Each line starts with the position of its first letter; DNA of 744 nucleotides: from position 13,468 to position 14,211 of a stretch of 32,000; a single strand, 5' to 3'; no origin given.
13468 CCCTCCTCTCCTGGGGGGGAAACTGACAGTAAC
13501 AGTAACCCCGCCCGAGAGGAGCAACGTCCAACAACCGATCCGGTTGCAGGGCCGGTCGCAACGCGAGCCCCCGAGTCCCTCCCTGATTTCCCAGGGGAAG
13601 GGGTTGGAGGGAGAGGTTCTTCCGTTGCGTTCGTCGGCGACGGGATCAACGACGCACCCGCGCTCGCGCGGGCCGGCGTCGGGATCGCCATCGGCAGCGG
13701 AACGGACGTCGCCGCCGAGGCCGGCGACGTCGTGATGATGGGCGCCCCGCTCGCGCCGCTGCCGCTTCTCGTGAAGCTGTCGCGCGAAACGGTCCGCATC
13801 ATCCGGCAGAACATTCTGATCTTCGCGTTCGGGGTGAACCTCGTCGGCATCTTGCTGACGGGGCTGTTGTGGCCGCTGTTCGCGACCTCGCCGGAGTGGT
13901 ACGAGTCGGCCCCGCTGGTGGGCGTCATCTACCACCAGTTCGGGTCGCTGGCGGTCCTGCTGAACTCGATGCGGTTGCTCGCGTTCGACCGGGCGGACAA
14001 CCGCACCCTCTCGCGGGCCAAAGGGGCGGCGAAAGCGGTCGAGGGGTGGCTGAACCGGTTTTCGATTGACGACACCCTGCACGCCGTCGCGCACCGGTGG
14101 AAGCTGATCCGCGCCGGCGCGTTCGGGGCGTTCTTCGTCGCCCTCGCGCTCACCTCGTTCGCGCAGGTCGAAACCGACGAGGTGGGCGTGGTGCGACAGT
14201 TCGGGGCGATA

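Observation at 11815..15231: Heavy-metal P-type ATPase fused in one ORF to a complete HflK-like SPFH module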

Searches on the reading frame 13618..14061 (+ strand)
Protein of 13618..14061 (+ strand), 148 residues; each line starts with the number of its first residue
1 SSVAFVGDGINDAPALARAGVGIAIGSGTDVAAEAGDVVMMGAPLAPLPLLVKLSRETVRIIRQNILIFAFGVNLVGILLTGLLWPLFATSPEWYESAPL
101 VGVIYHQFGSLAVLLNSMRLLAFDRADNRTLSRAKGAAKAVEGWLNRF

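Call 15: search_solved_structures(query=window:13618-14061:+, max_evalue=0.001, show_alignments=5)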
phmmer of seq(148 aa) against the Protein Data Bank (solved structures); distinct sequences matched with E-value up to 0.001: 93 (the best 60 are shown).
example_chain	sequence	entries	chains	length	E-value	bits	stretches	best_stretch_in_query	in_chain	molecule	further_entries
7si3_A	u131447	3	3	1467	1e-20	77.6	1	3-139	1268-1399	P-type Cu(+) transporter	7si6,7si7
3j08_A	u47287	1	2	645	4.9e-20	75.3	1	3-91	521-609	copper-exporting P-type ATPase A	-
7r0g_A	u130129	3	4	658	5.1e-20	75.3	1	3-91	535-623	Putative copper-exporting P-type ATPase A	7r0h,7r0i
3j09_A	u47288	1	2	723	6.2e-20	75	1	3-91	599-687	copper-exporting P-type ATPase A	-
7xuk_A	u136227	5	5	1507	1.5e-19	73.7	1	2-129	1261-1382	Copper-transporting ATPase 2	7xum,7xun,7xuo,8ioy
8q75_A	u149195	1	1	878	8.6e-19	71.3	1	2-100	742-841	Copper-transporting ATPase HMA4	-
8q73_A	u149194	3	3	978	1e-18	71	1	2-100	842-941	Copper-transporting ATPase HMA4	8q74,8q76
7qbz_A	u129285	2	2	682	3.1e-17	66.2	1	2-130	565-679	Cadmium translocating P-type ATPase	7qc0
3rfu_A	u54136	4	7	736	5.4e-17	65.5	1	3-120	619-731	Copper efflux ATPase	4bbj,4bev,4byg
3a1e_A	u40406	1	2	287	4.8e-15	59.2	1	3-61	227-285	Probable copper-exporting P-type ATPase A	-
3a1c_A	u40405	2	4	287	4.8e-15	59.1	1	3-61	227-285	Probable copper-exporting P-type ATPase A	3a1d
2b8e_A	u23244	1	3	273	6.2e-15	58.8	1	3-59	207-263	cation-transporting ATPase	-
4umv_A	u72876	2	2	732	2.5e-13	53.6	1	3-79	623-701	ZINC-TRANSPORTING ATPASE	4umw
3sky_A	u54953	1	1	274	5e-13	52.6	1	3-60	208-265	Copper-exporting P-type ATPase B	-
3skx_A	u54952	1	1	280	7.9e-13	52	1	3-59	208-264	Copper-exporting P-type ATPase B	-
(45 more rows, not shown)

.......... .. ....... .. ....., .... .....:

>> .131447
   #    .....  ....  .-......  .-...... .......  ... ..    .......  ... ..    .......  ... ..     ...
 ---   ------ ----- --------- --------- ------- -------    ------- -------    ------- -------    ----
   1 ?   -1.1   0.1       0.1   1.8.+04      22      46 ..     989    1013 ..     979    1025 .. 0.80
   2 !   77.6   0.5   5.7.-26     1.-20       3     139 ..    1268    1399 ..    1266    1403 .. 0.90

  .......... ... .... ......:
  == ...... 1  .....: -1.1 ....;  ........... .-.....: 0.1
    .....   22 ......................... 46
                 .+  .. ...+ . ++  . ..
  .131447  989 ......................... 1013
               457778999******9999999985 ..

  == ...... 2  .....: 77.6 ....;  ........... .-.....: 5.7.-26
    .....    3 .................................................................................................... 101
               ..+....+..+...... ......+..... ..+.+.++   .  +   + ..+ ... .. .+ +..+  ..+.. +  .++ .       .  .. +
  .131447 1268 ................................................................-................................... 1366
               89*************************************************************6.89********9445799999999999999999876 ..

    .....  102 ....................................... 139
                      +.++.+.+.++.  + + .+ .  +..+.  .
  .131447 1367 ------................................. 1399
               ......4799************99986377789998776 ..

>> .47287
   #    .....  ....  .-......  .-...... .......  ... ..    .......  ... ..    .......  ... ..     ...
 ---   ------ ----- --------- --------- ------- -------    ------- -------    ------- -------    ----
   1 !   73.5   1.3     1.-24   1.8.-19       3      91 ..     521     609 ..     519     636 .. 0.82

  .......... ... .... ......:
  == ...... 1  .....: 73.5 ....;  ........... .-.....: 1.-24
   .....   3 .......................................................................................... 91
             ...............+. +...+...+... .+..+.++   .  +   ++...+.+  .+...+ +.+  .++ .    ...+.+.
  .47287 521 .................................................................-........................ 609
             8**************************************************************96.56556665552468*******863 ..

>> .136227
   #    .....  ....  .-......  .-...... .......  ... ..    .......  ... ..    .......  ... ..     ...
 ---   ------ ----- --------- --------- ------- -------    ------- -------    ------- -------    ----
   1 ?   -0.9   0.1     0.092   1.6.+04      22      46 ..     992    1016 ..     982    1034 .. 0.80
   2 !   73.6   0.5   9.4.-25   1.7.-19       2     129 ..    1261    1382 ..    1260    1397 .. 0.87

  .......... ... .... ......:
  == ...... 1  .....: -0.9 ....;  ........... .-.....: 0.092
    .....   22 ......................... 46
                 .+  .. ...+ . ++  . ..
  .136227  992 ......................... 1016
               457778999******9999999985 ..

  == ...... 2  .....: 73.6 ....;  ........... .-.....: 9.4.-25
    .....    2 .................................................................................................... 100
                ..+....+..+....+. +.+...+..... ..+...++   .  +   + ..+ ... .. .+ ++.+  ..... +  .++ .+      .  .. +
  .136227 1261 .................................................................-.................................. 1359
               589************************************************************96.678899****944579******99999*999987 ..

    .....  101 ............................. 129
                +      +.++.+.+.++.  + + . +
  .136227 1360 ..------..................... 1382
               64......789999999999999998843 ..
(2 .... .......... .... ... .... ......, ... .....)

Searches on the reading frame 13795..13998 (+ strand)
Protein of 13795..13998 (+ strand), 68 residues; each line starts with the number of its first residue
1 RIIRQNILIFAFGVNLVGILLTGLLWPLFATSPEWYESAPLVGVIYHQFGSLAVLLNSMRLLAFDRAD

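Call 42: search_solved_structures(query=window:13795-13998:+, max_evalue=10, show_alignments=5)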
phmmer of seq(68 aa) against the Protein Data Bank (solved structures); distinct sequences matched with E-value up to 10: 0.
